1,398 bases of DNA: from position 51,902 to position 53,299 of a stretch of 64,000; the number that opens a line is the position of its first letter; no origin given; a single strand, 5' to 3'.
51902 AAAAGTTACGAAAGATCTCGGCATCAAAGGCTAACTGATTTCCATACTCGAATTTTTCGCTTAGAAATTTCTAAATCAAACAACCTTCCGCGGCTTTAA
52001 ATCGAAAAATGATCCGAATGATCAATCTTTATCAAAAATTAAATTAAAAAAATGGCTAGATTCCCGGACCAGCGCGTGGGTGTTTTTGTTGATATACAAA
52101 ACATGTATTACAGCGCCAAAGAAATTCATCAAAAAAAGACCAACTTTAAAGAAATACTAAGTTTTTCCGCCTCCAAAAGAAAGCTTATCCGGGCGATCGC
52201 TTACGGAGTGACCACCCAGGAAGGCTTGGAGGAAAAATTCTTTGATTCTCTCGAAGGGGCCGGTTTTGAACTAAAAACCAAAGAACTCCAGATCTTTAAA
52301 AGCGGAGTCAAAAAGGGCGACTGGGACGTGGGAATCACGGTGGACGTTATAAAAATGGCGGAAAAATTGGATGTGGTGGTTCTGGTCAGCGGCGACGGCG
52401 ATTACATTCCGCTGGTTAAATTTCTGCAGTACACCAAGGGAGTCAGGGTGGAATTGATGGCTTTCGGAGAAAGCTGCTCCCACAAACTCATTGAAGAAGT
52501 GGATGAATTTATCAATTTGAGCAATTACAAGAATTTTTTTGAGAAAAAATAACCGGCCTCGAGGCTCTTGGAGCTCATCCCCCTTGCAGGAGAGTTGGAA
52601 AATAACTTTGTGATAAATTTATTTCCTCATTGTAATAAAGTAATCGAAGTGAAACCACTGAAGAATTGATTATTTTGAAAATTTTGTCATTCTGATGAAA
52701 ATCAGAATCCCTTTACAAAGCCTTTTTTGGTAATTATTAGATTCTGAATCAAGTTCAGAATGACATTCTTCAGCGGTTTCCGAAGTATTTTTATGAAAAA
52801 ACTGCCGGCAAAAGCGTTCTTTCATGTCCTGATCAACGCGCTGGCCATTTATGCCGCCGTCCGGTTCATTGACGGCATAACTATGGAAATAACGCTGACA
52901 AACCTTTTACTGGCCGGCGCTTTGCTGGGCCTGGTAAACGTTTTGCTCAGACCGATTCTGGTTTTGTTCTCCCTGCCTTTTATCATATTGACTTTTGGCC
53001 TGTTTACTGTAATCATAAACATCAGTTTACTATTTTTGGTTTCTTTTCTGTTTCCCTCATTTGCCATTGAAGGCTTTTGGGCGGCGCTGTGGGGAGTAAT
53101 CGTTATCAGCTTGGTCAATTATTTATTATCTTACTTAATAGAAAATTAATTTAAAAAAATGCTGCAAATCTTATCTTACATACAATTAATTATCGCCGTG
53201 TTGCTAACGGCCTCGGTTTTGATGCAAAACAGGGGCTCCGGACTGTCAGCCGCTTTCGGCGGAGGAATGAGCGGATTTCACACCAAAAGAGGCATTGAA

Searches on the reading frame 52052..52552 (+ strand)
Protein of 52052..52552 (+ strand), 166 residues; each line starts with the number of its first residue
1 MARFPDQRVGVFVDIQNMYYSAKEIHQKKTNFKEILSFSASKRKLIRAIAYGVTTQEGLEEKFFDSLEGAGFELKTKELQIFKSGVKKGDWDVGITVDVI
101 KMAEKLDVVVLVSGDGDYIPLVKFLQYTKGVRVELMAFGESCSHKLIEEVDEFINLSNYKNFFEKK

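Call 26: search_protein_families(library=pfam, proteins=[window:52052-52552:+], max_evalue=0.00001)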
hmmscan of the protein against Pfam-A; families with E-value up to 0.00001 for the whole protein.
window:52052-52552:+ (166 aa): 1 family
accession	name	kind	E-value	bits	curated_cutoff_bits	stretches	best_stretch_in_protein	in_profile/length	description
PF01936.24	NYN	-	2.4e-33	116.1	24.2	1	8-156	1-144/145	NYN domain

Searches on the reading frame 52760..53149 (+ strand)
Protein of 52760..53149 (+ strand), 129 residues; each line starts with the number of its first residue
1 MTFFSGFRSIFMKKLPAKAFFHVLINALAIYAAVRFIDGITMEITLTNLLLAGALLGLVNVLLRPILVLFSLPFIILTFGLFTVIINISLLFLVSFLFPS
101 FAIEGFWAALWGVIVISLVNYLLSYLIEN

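Call 26: search_protein_families(library=pfam, proteins=[window:52760-53149:+], max_evalue=0.00001)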
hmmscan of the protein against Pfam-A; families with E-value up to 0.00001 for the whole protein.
window:52760-53149:+ (129 aa): 1 family
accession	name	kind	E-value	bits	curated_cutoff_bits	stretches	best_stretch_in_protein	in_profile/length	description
PF04020.18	Phage_holin_4_2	-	1.3e-24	87.2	28.8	1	19-122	3-105/105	Mycobacterial 4 TMS phage holin, superfamily IV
